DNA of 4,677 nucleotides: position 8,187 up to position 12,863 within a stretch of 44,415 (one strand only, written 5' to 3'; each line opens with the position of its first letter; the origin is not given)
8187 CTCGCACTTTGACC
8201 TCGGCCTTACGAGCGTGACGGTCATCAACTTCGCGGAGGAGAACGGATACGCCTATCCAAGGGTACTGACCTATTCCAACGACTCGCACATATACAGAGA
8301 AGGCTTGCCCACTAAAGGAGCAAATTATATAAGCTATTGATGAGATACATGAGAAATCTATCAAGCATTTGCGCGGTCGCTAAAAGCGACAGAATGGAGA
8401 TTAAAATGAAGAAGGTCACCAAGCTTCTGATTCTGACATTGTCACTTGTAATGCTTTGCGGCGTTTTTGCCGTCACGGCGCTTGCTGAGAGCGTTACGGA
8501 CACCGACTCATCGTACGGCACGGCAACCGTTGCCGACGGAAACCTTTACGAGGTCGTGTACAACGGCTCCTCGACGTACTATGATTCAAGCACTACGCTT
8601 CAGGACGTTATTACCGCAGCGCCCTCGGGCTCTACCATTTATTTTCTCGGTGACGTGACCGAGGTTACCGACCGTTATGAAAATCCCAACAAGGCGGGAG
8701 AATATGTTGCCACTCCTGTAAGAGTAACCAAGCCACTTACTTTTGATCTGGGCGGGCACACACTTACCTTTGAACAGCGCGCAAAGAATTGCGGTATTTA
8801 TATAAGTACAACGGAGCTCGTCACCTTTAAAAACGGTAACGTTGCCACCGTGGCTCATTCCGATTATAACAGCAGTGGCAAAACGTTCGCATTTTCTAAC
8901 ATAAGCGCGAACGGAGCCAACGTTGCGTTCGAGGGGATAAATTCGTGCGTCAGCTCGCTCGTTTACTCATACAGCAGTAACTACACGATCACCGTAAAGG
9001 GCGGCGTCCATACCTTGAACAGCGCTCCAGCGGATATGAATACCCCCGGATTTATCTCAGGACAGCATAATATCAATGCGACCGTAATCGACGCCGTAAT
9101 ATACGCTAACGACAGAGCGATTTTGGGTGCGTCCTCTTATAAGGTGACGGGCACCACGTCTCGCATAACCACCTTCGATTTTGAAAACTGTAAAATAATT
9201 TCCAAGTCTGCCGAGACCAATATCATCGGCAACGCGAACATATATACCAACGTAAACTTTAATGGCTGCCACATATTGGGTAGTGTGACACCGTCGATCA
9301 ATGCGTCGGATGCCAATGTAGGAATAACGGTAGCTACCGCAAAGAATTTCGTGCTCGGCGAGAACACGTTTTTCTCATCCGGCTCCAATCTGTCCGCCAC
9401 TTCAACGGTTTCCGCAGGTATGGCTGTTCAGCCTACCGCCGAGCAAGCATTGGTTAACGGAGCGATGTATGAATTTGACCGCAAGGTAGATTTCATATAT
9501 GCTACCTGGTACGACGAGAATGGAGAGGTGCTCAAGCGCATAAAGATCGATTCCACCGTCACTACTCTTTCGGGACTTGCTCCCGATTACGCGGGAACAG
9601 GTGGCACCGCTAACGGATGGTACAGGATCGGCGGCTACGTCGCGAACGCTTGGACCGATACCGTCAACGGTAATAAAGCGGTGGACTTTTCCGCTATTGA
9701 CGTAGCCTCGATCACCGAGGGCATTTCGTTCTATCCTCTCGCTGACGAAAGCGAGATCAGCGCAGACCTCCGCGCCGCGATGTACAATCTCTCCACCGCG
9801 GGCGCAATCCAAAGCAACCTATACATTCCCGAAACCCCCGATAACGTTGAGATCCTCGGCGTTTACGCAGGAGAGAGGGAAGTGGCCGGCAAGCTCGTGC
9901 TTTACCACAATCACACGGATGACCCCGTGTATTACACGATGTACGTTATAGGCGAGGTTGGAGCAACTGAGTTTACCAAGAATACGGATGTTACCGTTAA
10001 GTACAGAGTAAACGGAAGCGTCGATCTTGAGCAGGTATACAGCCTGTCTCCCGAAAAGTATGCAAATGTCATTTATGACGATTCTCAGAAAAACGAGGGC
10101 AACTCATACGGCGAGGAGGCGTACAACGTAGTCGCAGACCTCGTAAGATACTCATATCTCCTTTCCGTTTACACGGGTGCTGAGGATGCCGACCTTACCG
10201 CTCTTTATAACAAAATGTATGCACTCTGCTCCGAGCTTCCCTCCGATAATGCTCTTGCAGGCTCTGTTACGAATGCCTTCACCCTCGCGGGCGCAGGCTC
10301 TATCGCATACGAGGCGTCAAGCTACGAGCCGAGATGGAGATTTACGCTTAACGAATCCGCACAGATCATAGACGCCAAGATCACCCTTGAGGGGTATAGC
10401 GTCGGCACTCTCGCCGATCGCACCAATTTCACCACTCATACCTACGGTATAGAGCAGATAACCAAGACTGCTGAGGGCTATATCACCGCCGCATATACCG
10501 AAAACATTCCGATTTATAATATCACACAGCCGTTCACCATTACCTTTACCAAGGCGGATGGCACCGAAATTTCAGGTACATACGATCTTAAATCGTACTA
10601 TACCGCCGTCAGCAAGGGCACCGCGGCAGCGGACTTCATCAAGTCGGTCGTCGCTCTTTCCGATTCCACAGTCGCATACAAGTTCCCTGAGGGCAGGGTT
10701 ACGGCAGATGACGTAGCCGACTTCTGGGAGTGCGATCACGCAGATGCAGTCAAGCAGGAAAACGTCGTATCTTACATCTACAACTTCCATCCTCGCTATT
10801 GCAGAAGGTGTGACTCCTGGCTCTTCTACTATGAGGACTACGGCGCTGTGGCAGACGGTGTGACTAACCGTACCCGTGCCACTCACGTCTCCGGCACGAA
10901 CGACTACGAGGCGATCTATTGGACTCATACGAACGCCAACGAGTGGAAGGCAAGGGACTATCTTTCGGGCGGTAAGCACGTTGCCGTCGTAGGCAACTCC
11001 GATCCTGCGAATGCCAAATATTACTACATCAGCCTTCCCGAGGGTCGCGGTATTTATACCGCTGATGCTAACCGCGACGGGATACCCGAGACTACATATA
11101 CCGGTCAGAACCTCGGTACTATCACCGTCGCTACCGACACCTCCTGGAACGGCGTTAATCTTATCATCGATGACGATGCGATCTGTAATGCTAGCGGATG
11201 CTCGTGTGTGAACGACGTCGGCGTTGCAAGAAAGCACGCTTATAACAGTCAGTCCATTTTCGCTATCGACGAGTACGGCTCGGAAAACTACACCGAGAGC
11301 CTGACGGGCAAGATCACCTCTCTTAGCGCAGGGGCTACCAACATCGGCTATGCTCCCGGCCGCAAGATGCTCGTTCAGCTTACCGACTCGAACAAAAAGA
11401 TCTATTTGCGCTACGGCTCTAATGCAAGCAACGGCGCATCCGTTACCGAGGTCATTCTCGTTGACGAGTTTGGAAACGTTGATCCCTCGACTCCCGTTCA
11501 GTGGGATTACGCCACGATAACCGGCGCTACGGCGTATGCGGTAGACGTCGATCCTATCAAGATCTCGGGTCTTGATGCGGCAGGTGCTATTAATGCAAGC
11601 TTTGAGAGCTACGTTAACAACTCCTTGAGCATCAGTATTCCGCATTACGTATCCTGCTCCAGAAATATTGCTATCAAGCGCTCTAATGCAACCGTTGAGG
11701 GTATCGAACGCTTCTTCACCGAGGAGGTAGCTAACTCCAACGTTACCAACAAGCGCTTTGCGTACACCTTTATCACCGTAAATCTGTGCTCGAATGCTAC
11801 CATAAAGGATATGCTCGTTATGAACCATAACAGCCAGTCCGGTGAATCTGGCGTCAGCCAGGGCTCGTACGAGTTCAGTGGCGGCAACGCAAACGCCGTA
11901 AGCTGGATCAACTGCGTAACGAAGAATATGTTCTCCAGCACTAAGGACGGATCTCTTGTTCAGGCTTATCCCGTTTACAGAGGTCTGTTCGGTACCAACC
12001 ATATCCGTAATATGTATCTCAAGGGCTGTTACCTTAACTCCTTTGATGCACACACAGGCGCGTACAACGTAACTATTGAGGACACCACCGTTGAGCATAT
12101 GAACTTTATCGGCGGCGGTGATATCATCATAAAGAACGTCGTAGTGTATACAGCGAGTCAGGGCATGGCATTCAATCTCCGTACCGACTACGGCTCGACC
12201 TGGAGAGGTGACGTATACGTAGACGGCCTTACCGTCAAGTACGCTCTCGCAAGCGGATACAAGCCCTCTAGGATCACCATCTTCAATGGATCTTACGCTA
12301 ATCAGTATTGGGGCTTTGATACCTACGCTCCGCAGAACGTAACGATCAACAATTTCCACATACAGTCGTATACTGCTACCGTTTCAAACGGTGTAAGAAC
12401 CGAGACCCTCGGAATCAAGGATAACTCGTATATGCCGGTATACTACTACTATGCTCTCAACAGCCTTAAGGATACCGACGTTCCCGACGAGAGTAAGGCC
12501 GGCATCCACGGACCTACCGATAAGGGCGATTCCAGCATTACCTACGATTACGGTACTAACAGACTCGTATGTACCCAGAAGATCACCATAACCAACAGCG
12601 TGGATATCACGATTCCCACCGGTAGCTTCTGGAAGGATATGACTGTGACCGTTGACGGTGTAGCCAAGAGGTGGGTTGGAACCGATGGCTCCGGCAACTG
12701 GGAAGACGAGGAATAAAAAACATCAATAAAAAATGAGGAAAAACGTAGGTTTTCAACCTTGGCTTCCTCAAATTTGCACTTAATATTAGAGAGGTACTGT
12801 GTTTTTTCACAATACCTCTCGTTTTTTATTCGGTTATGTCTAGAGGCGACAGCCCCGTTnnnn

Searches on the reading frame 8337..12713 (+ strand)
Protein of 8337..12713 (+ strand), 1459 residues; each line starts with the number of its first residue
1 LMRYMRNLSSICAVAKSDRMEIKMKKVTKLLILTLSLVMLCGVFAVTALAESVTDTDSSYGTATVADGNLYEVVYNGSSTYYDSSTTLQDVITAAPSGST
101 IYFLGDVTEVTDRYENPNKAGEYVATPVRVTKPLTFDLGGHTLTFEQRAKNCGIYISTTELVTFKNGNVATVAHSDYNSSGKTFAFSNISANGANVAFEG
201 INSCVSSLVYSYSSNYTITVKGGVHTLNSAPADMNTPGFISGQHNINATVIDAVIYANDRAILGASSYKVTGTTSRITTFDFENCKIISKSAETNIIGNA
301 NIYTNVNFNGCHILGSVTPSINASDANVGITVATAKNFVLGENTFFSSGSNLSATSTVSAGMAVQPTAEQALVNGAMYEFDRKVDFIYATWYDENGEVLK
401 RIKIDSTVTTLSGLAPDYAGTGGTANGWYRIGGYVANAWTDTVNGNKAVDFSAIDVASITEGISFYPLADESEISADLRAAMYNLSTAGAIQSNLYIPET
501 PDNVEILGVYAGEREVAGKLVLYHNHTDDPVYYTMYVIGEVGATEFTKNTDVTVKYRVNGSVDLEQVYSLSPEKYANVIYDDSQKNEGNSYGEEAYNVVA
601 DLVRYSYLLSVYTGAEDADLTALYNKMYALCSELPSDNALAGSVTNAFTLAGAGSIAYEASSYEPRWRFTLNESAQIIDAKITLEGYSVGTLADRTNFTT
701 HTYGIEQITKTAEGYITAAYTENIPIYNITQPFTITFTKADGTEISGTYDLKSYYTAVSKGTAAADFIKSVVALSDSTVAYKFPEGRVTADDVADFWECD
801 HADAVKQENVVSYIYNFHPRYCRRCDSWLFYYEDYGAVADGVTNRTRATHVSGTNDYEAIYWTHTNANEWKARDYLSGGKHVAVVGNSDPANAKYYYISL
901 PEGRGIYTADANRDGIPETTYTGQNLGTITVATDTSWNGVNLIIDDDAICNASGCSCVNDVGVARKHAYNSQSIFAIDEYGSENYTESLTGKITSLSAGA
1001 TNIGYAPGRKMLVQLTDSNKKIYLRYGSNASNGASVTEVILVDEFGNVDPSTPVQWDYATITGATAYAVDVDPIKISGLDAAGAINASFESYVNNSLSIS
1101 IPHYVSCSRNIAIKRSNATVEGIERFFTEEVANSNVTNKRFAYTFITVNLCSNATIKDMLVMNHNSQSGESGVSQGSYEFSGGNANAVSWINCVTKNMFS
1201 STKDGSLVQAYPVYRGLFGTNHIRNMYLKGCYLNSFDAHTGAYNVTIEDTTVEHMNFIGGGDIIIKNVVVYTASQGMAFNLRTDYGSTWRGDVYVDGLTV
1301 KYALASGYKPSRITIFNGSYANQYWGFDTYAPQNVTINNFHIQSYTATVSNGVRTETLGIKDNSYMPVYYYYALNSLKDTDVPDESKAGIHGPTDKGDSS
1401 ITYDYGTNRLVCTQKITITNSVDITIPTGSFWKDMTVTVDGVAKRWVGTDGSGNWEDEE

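Call 9: search_protein_families(library=pfam, proteins=[window:8337-12713:+], max_evalue=0.001)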
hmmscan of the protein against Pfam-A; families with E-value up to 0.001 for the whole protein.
window:8337-12713:+ (1459 aa): 0 families

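Call 18: search_protein_families(library=pfam, proteins=[window:8337-12713:+], max_evalue=10)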
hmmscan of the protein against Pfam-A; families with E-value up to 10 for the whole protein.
window:8337-12713:+ (1459 aa): 0 families

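Call 74: search_solved_structures(query=window:8337-12713:+, max_evalue=1)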
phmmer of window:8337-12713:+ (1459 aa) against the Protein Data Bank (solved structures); distinct sequences matched with E-value up to 1: 1.
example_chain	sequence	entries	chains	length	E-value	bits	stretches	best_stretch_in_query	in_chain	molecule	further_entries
5mfd_B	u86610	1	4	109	0.86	10.4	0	837-892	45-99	Capsid decoration protein,pD_(KR)5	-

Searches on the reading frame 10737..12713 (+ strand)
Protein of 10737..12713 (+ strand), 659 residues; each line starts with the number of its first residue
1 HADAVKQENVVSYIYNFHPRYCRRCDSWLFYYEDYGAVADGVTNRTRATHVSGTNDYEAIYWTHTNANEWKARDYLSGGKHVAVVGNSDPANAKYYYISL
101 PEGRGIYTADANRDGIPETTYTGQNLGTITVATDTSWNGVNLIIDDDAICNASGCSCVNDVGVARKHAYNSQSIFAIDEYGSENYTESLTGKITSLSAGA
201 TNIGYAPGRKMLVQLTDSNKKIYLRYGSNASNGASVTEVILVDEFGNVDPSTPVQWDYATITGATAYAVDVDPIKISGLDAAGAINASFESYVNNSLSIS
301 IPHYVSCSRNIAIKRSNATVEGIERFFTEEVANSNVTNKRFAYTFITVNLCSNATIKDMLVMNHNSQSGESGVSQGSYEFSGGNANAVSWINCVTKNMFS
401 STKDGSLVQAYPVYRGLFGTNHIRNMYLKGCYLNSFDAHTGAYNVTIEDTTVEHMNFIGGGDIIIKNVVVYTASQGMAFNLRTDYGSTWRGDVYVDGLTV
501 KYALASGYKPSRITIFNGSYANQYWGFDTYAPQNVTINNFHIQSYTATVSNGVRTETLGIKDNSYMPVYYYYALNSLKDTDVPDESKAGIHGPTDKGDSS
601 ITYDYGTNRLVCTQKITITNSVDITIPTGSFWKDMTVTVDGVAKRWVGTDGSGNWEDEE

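Call 78: search_solved_structures(query=A3, max_evalue=1)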
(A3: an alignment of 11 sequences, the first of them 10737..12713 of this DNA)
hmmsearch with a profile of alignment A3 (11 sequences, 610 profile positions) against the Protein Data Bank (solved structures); distinct sequences matched with E-value up to 1: 2.
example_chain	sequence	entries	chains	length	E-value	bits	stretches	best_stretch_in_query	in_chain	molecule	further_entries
8x8m_A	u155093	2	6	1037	0.0095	17.5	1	363-475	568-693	Probable tail spike protein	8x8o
5m5z_A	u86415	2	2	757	0.012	17.2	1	31-97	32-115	Beta-1,3-glucanase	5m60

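Call 79: search_protein_families(library=pfam, alignment_id=A3, max_evalue=1)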
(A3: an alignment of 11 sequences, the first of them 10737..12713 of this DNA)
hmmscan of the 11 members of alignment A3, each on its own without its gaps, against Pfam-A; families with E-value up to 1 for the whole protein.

A. member 1, window:10737-12713:+ (659 aa): 0 families

B. families by the number of members that match (of 11 scanned): 5 families
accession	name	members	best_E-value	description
PF12708.12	Pect-lyase_RHGA_epim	2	0.0076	Rhamnogalacturonase A/epimerase, pectate lyase-like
PF07929.16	PRiA4_ORF3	1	0.019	Plasmid pRiA4b ORF-3-like protein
PF12218.14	End_N_terminal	1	0.027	N terminal extension of bacteriophage endosialidase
PF25087.1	GMPPB_C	1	0.089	GMPPB C-terminal domain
PF06006.17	DUF905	1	0.11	Bacterial protein of unknown function (DUF905)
